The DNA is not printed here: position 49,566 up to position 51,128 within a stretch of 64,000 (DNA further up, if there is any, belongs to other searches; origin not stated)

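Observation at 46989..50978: Mini type-II FAS/PKS operon (ACP, ketoreductase, MBL hydrolase, KAS III, dehydratase::ketoreductase) divergent from the FkbH operon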

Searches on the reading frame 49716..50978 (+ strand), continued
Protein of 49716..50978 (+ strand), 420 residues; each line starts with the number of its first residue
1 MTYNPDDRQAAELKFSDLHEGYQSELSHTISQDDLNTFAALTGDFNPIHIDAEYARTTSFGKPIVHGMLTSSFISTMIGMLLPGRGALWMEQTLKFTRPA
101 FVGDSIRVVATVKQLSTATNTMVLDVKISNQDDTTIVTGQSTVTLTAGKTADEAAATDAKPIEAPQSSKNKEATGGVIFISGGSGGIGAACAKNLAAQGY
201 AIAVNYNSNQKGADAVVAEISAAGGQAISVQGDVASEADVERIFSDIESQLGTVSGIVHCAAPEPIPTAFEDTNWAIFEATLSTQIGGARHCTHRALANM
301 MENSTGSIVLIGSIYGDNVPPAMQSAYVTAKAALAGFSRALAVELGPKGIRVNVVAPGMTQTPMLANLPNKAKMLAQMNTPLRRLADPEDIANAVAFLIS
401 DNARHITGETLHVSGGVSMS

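Call 37: search_protein_families(library=pfam, proteins=[L043:13138-14265:+, L043:14262-14882:+, L043:14806-15750:+, L043:15747-17006:+, L043:8463-9419:+, L043:9277-9990:+, L043:7177-8466:+, L043:6216-7184:+, L043:5507-6229:+, L043:4393-5514:+], max_evalue=0.0001)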
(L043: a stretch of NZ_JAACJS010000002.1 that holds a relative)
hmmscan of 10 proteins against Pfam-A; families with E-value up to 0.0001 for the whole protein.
L043:13138-14265:+ (375 aa): 0 families

L043:14262-14882:+ (206 aa): 4 families
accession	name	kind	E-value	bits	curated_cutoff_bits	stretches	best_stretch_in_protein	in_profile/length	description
PF00117.34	GATase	-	1.4e-23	84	22.8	1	7-203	1-187/190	Glutamine amidotransferase class-I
PF01174.25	SNO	-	7.5e-11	42.7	27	1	20-98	12-88/188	SNO glutamine amidotransferase family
PF07722.19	Peptidase_C26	-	6.2e-08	33.1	20.5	1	63-189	89-219/219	Peptidase C26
PF07685.20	GATase_3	-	4.8e-07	30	27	1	6-108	2-112/196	CobB/CobQ-like glutamine amidotransferase domain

L043:14806-15750:+ (314 aa): 2 families
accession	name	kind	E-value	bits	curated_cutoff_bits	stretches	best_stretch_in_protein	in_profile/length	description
PF00977.27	His_biosynth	-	2.6e-53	181.2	23.6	1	31-258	1-226/228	Histidine biosynthesis protein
PF01207.24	Dus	-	3.8e-08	33.3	20.4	0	180-248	141-211/311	Dihydrouridine synthase (Dus)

L043:15747-17006:+ (419 aa): 0 families

L043:8463-9419:+ (318 aa): 0 families

L043:9277-9990:+ (237 aa): 1 family
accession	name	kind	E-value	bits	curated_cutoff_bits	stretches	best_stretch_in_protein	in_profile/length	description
PF13302.13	Acetyltransf_3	-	4.7e-08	34.3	25.4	1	67-186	4-118/138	Acetyltransferase (GNAT) domain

L043:7177-8466:+ (429 aa): 2 families
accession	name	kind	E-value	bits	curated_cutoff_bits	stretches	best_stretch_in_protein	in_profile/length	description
PF01041.23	DegT_DnrJ_EryC1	-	1.1e-93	314.8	19.8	1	51-418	20-359/360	DegT/DnrJ/EryC1/StrS aminotransferase family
PF01053.26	Cys_Met_Meta_PP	-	4e-05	22.8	27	1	53-181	50-179/381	Cys/Met metabolism PLP-dependent enzyme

L043:6216-7184:+ (322 aa): 1 family
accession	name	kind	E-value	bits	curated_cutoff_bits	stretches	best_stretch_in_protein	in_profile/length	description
PF01408.29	GFO_IDH_MocA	-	1.4e-12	48.8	24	1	5-132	2-120/120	Oxidoreductase family, NAD-binding Rossmann fold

L043:5507-6229:+ (240 aa): 1 family
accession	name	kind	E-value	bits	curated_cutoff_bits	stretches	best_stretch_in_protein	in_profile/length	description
PF02348.25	CTP_transf_3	-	1.6e-25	90.7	22.6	1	10-137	2-122/217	Cytidylyltransferase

L043:4393-5514:+ (373 aa): 2 families
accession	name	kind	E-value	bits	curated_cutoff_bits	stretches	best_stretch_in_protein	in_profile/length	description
PF03102.20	NeuB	-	1.5e-91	306.6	22.1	1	60-300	1-239/241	NeuB family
PF08666.17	SAF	-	8.8e-08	33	21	1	316-370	2-60/63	SAF domain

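Call 38: search_protein_families(library=pfam, proteins=[L022:28-1614:+, L022:2050-5043:+, L022:5040-6632:+, L022:6699-7118:+, L022:15689-16057:+, L022:16154-16768:+, L022:16824-17933:+, L022:17997-18866:+, L022:18882-19442:+, L022:19462-20472:+], max_evalue=0.0001)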
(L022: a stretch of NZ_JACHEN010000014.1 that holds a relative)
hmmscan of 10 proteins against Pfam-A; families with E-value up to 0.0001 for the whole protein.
L022:28-1614:+ (528 aa): 1 family
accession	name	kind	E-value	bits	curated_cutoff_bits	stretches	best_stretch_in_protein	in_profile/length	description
PF13431.12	TPR_17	-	3e-05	24.4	24.4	0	28-57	5-34/34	Tetratricopeptide repeat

L022:2050-5043:+ (997 aa): 9 families
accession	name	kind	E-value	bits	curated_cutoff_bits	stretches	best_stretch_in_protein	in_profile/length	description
PF00535.33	Glycos_transf_2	-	5e-48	163.7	23.3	2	554-661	1-108/168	Glycosyl transferase family 2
PF13641.12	Glyco_tranf_2_3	-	5.5e-25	89.2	27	2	146-361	3-219/230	Glycosyltransferase like family 2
PF14559.12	TPR_19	-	2.1e-14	54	25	1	54-114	2-62/68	Tetratricopeptide repeat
PF13431.12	TPR_17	-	2e-09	37.4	24.4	0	941-972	2-33/34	Tetratricopeptide repeat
PF07719.23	TPR_2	-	5.3e-07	29.7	27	0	78-107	2-31/34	Tetratricopeptide repeat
PF13414.12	TPR_11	-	5.6e-07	29.6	26.8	0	68-87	19-38/42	TPR repeat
PF00515.34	TPR_1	-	2.6e-05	24.3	27.8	1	78-106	2-30/34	Tetratricopeptide repeat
PF13428.12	TPR_14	-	3.2e-05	24.6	23.5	0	78-116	2-41/44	Tetratricopeptide repeat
PF13424.12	TPR_12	-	5e-05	23.9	30.1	0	50-106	10-74/77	Tetratricopeptide repeat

L022:5040-6632:+ (530 aa): 3 families
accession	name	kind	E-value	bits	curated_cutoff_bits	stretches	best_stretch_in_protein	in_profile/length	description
PF13712.12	Glyco_tranf_2_5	-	2e-83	279.7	27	1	7-217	1-210/210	Glycosyltransferase like family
PF00535.33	Glycos_transf_2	-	2.5e-29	102.8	23.3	1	226-354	1-128/168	Glycosyl transferase family 2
PF13641.12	Glyco_tranf_2_3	-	9e-11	42.7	27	1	225-354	3-133/230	Glycosyltransferase like family 2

L022:6699-7118:+ (139 aa): 1 family
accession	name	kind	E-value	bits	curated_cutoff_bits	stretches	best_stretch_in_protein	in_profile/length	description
PF05523.17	FdtA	-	3.3e-50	169.7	23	1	3-132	2-130/131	WxcM-like, C-terminal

L022:15689-16057:+ (122 aa): 1 family
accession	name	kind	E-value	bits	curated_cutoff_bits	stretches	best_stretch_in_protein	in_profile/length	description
PF01648.25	ACPS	-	6.2e-16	58.9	25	1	3-117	2-109/111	4'-phosphopantetheinyl transferase superfamily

L022:16154-16768:+ (204 aa): 3 families
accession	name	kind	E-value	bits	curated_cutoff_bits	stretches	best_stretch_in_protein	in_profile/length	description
PF13302.13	Acetyltransf_3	-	5.1e-17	63.3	25.4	1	14-151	3-138/138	Acetyltransferase (GNAT) domain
PF13420.13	Acetyltransf_4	-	2.6e-08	34.5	24.3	1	16-151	2-135/155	Acetyltransferase (GNAT) domain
PF13523.12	Acetyltransf_8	-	1.7e-05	24.9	27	0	20-154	3-141/145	Acetyltransferase (GNAT) domain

L022:16824-17933:+ (369 aa): 1 family
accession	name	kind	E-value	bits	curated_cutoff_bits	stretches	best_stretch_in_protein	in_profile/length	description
PF01041.23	DegT_DnrJ_EryC1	-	1.4e-118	396.7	19.8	1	15-362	2-359/360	DegT/DnrJ/EryC1/StrS aminotransferase family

L022:17997-18866:+ (289 aa): 2 families
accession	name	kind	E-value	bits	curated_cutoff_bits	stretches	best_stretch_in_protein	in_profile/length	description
PF00483.29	NTP_transferase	-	1.4e-77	261.1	21.2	1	2-238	1-243/245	Nucleotidyl transferase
PF12804.13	NTP_transf_3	-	5.3e-08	33.6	27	1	3-132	1-119/160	MobA-like NTP transferase domain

L022:18882-19442:+ (186 aa): 1 family
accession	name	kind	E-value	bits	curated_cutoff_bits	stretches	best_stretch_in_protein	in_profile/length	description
PF00908.23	dTDP_sugar_isom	-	3.7e-76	254.9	27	1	8-179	1-167/168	dTDP-4-dehydrorhamnose 3,5-epimerase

L022:19462-20472:+ (336 aa): 8 families
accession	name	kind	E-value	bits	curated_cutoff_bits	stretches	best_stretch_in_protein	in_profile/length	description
PF16363.11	GDP_Man_Dehyd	-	4.6e-94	316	27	1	5-306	1-332/332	GDP-mannose 4,6 dehydratase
PF01370.27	Epimerase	-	2e-70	237.4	20.9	1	4-242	1-240/240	NAD dependent epimerase/dehydratase family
PF01073.25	3Beta_HSD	-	3.4e-20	72.7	22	1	5-222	1-221/280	3-beta hydroxysteroid dehydrogenase/isomerase family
PF02719.21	Polysacc_synt_2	-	6.5e-17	62.1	20.2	1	4-129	1-132/293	Polysaccharide biosynthesis protein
PF04321.23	RmlD_sub_bind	-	9.3e-16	58.2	27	1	3-268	2-239/287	RmlD substrate binding domain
PF07993.18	NAD_binding_4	-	6.1e-14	52.2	20.1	1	6-179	1-206/258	Male sterility protein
PF13460.12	NAD_binding_10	-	2.2e-07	31.4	27.2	1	8-163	1-133/184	NAD(P)H-binding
PF00106.31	adh_short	-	7.4e-06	26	26.6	1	2-166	1-165/195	short chain dehydrogenase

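Call 68: search_protein_families(library=pfam, proteins=[L036:9907-12942:+, L036:8626-9891:+, L039:9257-10360:+, L036:12920-13198:-, L037:9336-9989:+, L047:6367-7431:+], max_evalue=0.01)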
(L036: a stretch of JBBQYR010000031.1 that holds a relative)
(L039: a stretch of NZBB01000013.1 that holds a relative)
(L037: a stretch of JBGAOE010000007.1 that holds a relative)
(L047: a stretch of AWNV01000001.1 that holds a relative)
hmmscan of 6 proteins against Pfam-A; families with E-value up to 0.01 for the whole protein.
L036:9907-12942:+ (1011 aa): 1 family
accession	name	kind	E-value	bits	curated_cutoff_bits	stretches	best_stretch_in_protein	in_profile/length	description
PF03031.24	NIF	-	0.005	17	21.8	1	653-776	1-126/160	NLI interacting factor-like phosphatase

L036:8626-9891:+ (421 aa): 5 families
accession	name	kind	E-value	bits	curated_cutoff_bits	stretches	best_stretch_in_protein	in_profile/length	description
PF13692.12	Glyco_trans_1_4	-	1.2e-27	97.3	27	1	237-378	3-142/142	Glycosyl transferases group 1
PF00534.26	Glycos_transf_1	-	1.9e-25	89.8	26.4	1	233-391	13-171/172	Glycosyl transferases group 1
PF13579.12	Glyco_trans_4_4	-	2.1e-16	61.1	29.7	1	41-210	4-157/158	Glycosyl transferase 4-like domain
PF13524.12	Glyco_trans_1_2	-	1.9e-15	57.5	25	1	262-407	10-143/144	Glycosyl transferase-like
PF13439.12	Glyco_transf_4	-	2.3e-15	57.5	28.5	1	42-214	6-168/170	Glycosyltransferase Family 4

L039:9257-10360:+ (367 aa): 5 families
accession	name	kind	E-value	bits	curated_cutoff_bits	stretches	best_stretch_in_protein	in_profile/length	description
PF00534.26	Glycos_transf_1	-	2.4e-33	115.5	26.4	1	185-342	12-171/172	Glycosyl transferases group 1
PF13692.12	Glyco_trans_1_4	-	1.6e-26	93.7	27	1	188-329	2-142/142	Glycosyl transferases group 1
PF13439.12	Glyco_transf_4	-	7.8e-06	26.5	28.5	1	14-175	2-166/170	Glycosyltransferase Family 4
PF13524.12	Glyco_trans_1_2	-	0.00059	20.2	25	1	230-346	7-131/144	Glycosyl transferase-like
PF20706.3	GT4-conflict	-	0.0024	17.4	26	1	248-302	263-320/385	Family 4 Glycosyltransferase in conflict systems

L036:12920-13198:- (92 aa): 0 families

L037:9336-9989:+ (217 aa): 3 families
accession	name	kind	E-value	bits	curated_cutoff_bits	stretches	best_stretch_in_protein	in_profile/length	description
PF00535.33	Glycos_transf_2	-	3e-31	109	23.3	1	3-129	1-129/168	Glycosyl transferase family 2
PF10111.15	Glyco_tranf_2_2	-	1.8e-16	60.9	27.3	2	4-133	2-140/276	Glycosyltransferase like family 2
PF13641.12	Glyco_tranf_2_3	-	1.7e-08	35.2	27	1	2-117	3-123/230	Glycosyltransferase like family 2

L047:6367-7431:+ (354 aa): 5 families
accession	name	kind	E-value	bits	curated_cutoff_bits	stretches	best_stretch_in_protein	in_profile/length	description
PF00483.29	NTP_transferase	-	9.3e-59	199.4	21.2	1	2-235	1-244/245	Nucleotidyl transferase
PF12804.13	NTP_transf_3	-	5.8e-08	33.5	27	1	3-110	1-98/160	MobA-like NTP transferase domain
PF25084.1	LbH_EIF2B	-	5.5e-07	30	54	1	240-331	13-99/105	EIF2B subunit epsilon LbH domain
PF24894.1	Hexapep_GlmU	-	0.00089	19.8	23.3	0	242-303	13-72/104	GlmU-like, C-terminal hexapeptide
PF00132.30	Hexapep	-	0.0011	19.1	27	0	255-280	2-28/36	Bacterial transferase hexapeptide (six repeats)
